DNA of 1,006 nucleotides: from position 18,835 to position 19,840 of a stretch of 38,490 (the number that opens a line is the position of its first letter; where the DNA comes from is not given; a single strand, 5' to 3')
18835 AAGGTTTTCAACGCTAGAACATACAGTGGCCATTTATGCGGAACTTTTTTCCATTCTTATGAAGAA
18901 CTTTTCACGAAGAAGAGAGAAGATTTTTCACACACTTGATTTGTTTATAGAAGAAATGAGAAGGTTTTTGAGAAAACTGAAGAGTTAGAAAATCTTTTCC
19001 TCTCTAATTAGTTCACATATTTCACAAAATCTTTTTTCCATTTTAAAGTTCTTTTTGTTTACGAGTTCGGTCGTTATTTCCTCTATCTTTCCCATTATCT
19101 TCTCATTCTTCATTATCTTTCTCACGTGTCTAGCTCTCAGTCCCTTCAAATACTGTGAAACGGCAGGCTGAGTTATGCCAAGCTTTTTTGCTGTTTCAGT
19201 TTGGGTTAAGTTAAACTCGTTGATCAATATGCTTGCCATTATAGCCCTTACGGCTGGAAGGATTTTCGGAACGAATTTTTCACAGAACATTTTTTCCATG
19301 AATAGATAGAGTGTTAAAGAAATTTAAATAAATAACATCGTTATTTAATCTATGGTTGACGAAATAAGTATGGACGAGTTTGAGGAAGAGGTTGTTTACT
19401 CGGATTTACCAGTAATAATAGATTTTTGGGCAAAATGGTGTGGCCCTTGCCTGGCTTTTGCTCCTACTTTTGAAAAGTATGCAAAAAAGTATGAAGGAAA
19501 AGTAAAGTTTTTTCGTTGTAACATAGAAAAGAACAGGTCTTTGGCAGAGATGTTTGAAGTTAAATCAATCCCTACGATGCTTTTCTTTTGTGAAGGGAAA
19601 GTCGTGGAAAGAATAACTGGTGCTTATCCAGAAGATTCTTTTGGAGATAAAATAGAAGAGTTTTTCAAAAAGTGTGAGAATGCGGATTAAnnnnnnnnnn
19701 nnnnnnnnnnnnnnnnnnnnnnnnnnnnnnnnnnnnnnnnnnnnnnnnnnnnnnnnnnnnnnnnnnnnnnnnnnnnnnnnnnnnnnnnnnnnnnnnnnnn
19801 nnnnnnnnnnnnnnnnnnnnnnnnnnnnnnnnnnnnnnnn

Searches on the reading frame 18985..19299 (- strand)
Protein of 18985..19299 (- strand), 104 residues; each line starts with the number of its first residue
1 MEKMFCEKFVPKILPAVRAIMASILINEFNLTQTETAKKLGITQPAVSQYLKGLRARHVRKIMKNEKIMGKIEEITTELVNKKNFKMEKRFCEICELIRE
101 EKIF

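Call 8: search_protein_families(library=pfam, proteins=[window:18985-19299:-], max_evalue=0.01)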
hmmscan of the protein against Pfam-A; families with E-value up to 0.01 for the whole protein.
window:18985-19299:- (104 aa): 11 families
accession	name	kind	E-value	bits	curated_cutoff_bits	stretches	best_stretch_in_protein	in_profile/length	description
PF01381.28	HTH_3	-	6.5e-07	29.7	23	1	27-55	6-34/55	Helix-turn-helix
PF01022.26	HTH_5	-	6.9e-06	26.3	22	1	29-55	14-40/47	Bacterial regulatory protein, arsR family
PF17762.8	HTH_ParB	-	2.8e-05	24.6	22.6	1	24-68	14-59/102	ParB HTH domain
PF13744.12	HTH_37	-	4.8e-05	23.5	27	1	25-53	26-54/80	Helix-turn-helix domain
PF00126.33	HTH_1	-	0.00011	22.5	26.6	1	34-57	17-40/60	Bacterial regulatory helix-turn-helix protein, lysR family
PF15943.11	YdaS_toxin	-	0.00047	20.4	30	1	33-64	11-45/65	Bacterial toxin YdaS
PF13412.12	HTH_24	-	0.00089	19.2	21.9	1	30-52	17-39/48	Winged helix-turn-helix DNA-binding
PF12802.13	MarR_2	-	0.0038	17.8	27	1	25-57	14-47/61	MarR family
PF13545.12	HTH_Crp_2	-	0.0043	17.4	27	1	28-61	20-53/70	Crp-like helix-turn-helix domain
PF15723.11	MqsR_toxin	-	0.0068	17.2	26.2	0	14-66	6-58/95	Motility quorum-sensing regulator, toxin of MqsA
PF04545.22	Sigma70_r4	-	0.0071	16.3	24.1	0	30-52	20-42/50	Sigma-70, region 4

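Call 49: search_solved_structures(query=window:18988-19299:-, max_evalue=1, show_alignments=3)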
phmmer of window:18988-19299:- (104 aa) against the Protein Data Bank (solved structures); distinct sequences matched with E-value up to 1: 20.
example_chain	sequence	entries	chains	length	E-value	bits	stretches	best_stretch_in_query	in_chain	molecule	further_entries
8tac_A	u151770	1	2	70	0.092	16.3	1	27-70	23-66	DBP48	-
3tgn_A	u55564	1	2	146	0.23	15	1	24-67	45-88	Adc operon repressor AdcR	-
1i1g_A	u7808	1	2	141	0.24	14.9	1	21-70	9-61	TRANSCRIPTIONAL REGULATOR LRPA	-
4pzj_A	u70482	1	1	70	0.3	14.6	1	31-56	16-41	Transcriptional regulator, LysR family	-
3pqj_A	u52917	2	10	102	0.31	14.6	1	16-75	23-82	Biofilm growth-associated repressor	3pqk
2a6c_A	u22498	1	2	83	0.33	14.5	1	26-53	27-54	Helix-turn-helix motif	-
2uye_A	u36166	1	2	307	0.47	14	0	34-56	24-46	REGULATORY PROTEIN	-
4omy_A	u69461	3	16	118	0.48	14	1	20-61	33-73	NolR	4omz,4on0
5jls_A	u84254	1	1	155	0.49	13.9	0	24-57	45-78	Adhesin competence repressor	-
1uth_A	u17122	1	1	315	0.52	13.9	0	34-56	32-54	LYSR-TYPE REGULATORY PROTEIN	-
2uyf_A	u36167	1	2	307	0.52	13.9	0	34-56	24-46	REGULATORY PROTEIN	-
5ae4_A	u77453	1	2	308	0.52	13.8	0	34-56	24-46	LYSR-TYPE REGULATORY PROTEIN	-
1utb_A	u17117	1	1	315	0.52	13.8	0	34-56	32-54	LYSR-TYPE REGULATORY PROTEIN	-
5ae5_A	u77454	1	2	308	0.52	13.8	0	34-56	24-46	LYSR-TYPE REGULATORY PROTEIN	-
1utb_B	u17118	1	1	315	0.53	13.8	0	34-56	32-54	LYSR-TYPE REGULATORY PROTEIN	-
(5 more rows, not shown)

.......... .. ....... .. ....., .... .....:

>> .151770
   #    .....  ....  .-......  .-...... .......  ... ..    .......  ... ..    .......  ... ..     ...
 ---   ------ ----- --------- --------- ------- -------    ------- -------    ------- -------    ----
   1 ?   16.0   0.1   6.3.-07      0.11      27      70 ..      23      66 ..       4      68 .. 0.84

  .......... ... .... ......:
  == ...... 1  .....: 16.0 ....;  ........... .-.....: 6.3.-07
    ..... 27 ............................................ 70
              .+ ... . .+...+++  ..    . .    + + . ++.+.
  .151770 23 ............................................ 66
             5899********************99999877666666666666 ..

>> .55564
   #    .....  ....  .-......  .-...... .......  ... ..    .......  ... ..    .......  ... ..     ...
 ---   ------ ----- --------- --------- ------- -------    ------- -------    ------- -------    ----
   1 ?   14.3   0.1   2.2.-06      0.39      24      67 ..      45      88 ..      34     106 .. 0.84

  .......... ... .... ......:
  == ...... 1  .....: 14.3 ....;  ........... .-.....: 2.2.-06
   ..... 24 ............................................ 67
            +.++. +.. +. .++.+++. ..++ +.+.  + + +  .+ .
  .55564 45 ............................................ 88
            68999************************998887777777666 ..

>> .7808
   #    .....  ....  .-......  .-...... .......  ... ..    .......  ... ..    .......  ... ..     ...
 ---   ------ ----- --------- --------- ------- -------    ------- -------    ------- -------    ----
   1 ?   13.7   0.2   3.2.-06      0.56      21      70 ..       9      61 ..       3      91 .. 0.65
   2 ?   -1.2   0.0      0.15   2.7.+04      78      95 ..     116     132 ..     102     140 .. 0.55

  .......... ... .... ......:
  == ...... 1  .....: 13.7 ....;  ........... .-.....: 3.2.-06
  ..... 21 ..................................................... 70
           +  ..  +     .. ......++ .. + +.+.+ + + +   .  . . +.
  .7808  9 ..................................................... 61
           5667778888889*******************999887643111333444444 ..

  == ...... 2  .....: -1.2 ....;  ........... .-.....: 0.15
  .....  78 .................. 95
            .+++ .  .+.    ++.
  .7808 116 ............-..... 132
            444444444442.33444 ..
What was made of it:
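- On parS / ParB: PDB matches are non-specific (call 49).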

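Call 88: search_protein_families(library=ncbifam, proteins=[window:18985-19299:-], max_evalue=0.01)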
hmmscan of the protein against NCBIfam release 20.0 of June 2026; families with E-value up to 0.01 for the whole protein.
window:18985-19299:- (104 aa): 9 families
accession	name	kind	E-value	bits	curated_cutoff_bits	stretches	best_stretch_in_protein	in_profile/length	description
TIGR03879.1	near_KaiC_dom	domain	0.00037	20.9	65.1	1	17-76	22-84/91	probable regulatory domain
TIGR02937.1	sigma70-ECF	superfamily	0.00071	19.2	42.9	1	30-57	133-160/165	sigma-70 family RNA polymerase sigma factor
NF040642.1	sulf_sens_BigR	equivalog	0.00087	19.3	155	1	18-67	22-70/95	sulfite-sensing transcriptional repressor BigR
NF053881.1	TransRegDeoRBac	equivalog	0.0018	17.5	420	1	20-85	10-74/311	DNA-binding transcriptional repressor DeoR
NF033788.1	HTH_metalloreg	subfamily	0.0037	17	55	1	21-56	16-51/77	metalloregulator ArsR/SmtB family transcription factor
NF007271.0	PRK09726.1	equivalog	0.0066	16.4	79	1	25-50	20-45/88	type II toxin-antitoxin system antitoxin HipB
TIGR03418.1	chol_sulf_TF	equivalog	0.0066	15.5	324.8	0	33-56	18-41/291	choline sulfate utilization transcriptional regulator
NF038251.1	AdcR_fam_Zn_TF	equivalog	0.0084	16.4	175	0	24-67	43-86/143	zinc-dependent MarR family transcriptional regulator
TIGR04285.1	nucleoid_noc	exception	0.0093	15.3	315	0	24-69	108-154/255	nucleoid occlusion protein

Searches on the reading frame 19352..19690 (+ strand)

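Call 10: search_protein_families(library=pfam, proteins=[window:19352-19690:+], max_evalue=0.00001)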
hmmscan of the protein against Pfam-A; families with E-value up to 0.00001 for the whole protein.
window:19352-19690:+ (112 aa): 3 families
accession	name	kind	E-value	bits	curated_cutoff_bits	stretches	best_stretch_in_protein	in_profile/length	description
PF00085.26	Thioredoxin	-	4.5e-28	97.7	23.5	1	4-102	4-102/103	Thioredoxin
PF13098.12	Thioredoxin_2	-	8.2e-09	36.2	27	1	20-97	7-100/104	Thioredoxin-like domain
PF13905.12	Thioredoxin_8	-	1.2e-06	29.2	27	0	20-51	3-36/94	Thioredoxin-like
